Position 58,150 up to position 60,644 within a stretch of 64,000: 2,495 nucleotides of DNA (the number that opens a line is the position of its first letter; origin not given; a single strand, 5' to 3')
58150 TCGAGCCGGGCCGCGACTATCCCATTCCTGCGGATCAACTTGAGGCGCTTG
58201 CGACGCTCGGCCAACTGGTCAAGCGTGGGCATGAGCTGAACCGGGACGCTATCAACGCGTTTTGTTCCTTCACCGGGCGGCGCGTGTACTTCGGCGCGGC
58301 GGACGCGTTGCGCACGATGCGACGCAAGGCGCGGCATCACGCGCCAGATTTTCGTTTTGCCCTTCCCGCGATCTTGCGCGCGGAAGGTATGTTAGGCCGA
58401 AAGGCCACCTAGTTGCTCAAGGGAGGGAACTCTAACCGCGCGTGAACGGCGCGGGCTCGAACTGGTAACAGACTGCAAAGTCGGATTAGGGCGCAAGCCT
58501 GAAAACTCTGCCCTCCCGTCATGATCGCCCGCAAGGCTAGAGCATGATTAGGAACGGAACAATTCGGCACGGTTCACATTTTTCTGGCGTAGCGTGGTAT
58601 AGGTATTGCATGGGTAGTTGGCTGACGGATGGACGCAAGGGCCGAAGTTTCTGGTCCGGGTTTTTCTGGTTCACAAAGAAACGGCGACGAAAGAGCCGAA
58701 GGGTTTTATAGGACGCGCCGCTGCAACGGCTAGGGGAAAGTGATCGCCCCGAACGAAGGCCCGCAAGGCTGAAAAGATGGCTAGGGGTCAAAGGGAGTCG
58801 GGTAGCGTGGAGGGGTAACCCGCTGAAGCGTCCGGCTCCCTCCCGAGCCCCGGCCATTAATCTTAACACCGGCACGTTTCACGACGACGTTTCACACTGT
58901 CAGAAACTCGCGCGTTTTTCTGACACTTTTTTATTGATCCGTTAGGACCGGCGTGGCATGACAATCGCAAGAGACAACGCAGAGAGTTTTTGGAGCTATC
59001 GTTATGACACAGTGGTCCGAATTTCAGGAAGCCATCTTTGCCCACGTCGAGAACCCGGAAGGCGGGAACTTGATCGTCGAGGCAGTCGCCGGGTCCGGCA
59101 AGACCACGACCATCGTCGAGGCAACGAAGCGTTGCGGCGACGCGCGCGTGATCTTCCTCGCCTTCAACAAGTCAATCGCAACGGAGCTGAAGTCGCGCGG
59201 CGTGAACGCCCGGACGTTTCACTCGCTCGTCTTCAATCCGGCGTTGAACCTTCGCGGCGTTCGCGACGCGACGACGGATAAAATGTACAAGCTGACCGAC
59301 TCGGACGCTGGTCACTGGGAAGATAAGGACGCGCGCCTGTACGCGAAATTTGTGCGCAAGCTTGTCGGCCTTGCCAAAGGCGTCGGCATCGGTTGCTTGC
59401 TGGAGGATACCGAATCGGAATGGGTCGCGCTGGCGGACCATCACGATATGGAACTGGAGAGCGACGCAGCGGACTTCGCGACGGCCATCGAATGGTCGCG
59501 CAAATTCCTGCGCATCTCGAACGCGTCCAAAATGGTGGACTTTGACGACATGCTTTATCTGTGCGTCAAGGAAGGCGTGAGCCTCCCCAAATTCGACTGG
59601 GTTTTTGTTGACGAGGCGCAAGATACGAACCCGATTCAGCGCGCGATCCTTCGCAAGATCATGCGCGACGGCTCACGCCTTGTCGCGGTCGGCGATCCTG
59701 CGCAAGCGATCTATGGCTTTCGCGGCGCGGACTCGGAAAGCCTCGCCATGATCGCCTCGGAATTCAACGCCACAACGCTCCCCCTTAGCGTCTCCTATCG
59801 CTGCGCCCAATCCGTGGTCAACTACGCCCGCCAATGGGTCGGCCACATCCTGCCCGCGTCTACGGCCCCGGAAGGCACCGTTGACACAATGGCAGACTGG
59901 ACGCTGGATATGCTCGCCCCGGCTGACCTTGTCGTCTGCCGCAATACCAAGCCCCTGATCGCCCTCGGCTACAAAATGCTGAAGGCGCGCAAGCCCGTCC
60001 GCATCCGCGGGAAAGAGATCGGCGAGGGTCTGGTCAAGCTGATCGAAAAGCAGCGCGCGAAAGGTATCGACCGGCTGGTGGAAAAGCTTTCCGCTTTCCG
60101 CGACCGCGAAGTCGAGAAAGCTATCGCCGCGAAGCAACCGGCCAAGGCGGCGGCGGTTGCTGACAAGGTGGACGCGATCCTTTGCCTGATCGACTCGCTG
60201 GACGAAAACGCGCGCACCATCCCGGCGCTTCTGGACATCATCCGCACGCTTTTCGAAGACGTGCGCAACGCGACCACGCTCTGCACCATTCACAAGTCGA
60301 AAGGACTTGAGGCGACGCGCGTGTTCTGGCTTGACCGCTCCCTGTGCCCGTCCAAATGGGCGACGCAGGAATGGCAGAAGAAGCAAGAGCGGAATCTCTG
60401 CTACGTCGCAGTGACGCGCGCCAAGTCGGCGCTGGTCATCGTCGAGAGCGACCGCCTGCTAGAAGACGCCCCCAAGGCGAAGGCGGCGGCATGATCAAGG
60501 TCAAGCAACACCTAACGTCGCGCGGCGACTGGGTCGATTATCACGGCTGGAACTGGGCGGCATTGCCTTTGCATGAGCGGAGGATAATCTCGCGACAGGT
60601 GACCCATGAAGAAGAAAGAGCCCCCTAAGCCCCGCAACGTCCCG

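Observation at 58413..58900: ORF-free 490-nt region with repeated GNRA-type hairpins: candidate structured RNA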

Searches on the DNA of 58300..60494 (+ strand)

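Call 6: search_rna_families(source=window, start=58300, end=59100, threshold=evalue, max_evalue=10, show_alignments=3)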
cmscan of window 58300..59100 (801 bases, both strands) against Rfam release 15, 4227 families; matches with E-value up to 10: 3.
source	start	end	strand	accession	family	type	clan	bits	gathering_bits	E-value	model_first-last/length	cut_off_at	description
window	58899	58942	+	RF02362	Yfr10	Gene; sRNA;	-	19.1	43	4.6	1-78/78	no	Cyanobacterial functional RNA 10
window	58581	58703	+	RF02175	SMAD5-AS1_3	Gene; lncRNA;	-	13.3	60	2.5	1-125/125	no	SMAD5 antisense RNA 1 conserved region 3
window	58794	58843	+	RF00010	RNaseP_bact_a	Gene; ribozyme;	CL00002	7.1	100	9.2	1-367/367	no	Bacterial RNase P class A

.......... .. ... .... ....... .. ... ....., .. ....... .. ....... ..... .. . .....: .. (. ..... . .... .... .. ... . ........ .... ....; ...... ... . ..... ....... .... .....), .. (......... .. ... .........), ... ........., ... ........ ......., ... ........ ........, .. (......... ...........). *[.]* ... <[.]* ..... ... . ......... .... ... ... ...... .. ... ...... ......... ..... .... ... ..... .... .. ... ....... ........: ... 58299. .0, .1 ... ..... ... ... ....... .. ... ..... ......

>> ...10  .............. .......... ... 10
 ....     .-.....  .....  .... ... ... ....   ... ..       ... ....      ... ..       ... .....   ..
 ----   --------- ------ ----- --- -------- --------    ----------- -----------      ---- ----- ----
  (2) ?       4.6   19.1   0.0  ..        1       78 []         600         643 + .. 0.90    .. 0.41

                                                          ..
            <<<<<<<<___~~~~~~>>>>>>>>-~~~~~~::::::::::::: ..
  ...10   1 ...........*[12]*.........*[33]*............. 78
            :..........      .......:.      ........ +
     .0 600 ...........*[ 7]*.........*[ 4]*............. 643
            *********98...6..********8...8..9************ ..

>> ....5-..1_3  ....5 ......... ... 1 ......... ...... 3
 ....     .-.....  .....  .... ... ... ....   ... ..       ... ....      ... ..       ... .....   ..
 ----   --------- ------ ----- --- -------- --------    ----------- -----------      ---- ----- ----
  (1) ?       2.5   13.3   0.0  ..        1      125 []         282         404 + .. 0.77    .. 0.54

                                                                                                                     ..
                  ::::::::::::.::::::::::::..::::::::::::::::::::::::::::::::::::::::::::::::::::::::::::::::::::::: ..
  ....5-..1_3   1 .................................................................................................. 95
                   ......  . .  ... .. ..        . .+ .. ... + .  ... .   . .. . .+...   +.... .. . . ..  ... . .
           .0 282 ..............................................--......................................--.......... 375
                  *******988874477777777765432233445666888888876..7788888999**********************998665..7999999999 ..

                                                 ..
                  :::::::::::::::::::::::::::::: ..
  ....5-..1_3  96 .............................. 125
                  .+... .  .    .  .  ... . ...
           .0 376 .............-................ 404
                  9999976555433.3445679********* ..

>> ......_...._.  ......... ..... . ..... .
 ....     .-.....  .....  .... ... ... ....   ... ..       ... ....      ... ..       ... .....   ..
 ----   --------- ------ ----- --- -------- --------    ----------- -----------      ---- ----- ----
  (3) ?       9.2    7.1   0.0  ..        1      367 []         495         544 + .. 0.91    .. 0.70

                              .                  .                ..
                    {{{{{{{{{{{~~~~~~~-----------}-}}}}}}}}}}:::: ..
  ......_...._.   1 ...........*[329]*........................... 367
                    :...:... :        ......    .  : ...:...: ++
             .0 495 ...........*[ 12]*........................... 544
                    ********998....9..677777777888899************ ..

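Call 9: search_dna_similar(query=window:58300-59100:+, collection=phages, mode=distant, max_rows=30)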
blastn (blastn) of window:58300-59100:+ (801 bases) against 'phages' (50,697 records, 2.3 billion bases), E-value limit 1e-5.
No match.

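Call 26: search_rna_families(sources=[L004, L005], threshold=evalue, max_evalue=1, show_alignments=3)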
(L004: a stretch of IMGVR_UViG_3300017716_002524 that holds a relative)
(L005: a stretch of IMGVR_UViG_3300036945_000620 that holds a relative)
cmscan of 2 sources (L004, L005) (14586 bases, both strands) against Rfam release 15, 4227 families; matches with E-value up to 1: 3.
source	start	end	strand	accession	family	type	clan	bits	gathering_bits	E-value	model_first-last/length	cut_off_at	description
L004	3710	3777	+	RF02553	YrlA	Gene; sRNA;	-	33.6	69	0.00039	27-81/114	no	Y RNA-like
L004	3754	3834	+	RF00005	tRNA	Gene; tRNA;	CL00001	25.1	29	0.16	1-71/71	no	tRNA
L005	2541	2640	-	RF02784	SorX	Gene; sRNA;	-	19.5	46.6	0.96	1-73/73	no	Singlet oxygen resistance RNA X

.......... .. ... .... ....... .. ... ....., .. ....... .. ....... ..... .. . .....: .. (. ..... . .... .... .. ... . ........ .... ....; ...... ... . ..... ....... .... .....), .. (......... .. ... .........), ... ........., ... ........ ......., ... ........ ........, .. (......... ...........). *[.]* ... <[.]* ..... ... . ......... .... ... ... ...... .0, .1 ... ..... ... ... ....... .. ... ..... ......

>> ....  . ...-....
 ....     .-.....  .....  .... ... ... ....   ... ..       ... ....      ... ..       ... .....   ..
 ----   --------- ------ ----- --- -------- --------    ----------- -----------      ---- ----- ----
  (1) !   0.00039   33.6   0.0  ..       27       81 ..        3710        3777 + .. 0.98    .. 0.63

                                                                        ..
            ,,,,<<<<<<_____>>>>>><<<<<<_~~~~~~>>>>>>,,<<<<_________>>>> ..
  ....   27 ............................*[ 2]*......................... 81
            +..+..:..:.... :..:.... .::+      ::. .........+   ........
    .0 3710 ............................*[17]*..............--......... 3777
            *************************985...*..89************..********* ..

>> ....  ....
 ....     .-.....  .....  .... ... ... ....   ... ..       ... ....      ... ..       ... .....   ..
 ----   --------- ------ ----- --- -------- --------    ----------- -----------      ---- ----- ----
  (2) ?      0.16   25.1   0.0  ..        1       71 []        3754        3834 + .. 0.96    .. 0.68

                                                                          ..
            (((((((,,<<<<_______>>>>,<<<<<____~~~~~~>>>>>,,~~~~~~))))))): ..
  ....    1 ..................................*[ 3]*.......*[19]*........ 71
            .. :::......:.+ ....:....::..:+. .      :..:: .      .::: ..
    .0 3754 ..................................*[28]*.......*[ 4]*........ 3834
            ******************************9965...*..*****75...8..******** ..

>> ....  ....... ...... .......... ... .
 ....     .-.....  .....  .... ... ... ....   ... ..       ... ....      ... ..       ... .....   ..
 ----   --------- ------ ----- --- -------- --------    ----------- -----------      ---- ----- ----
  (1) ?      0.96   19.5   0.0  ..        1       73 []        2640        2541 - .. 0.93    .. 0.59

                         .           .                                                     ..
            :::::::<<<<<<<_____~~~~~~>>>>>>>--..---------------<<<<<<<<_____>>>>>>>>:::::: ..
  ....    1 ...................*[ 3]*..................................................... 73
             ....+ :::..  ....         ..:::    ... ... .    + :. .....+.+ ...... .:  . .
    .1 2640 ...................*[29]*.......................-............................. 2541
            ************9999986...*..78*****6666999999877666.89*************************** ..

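Call 49: search_rna_families(sources=[L061, L062, L065, L066, L068, L069], threshold=evalue, max_evalue=1, show_alignments=4)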
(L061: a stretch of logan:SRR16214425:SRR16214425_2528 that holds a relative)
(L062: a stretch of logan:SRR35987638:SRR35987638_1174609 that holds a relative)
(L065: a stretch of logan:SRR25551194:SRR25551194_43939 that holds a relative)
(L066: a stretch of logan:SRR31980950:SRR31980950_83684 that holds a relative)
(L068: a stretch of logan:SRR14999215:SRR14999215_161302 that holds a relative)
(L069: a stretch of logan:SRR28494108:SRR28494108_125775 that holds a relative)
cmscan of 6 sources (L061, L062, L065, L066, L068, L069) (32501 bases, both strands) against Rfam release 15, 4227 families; matches with E-value up to 1: 6.
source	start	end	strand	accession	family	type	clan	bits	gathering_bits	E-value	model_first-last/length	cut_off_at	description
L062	2713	2833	+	RF02553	YrlA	Gene; sRNA;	-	42.6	69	2.2e-06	1-114/114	no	Y RNA-like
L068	250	320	+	RF02553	YrlA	Gene; sRNA;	-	37.2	69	8e-05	26-82/114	no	Y RNA-like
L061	2718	2788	+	RF02553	YrlA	Gene; sRNA;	-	34.4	69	0.00051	27-81/114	no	Y RNA-like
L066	2720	2787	+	RF02553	YrlA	Gene; sRNA;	-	33.3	69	0.001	27-81/114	no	Y RNA-like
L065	182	246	+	RF02553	YrlA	Gene; sRNA;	-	28.7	69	0.022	27-81/114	no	Y RNA-like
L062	2698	2757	+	RF00023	tmRNA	Gene;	CL00001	17.8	47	0.002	1-374/374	no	transfer-messenger RNA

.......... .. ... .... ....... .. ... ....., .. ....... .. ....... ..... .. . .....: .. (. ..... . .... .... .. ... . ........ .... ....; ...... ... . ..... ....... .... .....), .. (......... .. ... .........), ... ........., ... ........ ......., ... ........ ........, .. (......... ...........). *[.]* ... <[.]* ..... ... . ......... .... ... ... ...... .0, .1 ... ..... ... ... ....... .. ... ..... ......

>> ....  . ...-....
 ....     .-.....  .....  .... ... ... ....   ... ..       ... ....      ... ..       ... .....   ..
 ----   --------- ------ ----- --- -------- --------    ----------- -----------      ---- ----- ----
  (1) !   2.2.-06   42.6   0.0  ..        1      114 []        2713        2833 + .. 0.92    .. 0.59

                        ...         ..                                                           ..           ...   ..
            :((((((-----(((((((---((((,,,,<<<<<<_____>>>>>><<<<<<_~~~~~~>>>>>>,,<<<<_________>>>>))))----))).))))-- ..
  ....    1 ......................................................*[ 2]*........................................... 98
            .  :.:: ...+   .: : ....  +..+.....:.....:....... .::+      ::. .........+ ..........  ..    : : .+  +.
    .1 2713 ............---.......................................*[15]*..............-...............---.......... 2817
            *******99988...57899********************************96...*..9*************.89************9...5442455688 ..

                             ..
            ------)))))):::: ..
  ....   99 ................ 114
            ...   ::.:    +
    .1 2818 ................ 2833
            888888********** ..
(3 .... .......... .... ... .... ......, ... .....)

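Call 86: search_dna_similar(query=L061:2200-3000:+, collection=phages, mode=distant, max_evalue=0.01, max_rows=20)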
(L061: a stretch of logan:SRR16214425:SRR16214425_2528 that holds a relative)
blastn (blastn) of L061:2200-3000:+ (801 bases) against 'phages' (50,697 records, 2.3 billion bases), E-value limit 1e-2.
Records with a match: 1; places in all: 1; records where one place covers at least 80% of the query: 0.
Best place of each record, by identity: 90-95% 1.
By first word of the organism name: Bacteriophage 1.
By host as written in the record: - 1.
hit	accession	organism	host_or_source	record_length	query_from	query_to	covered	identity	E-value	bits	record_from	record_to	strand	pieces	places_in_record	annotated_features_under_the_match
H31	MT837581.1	Bacteriophage sp.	human fecal samples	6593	512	542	4%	93.5%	6e-3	48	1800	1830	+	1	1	record has no annotation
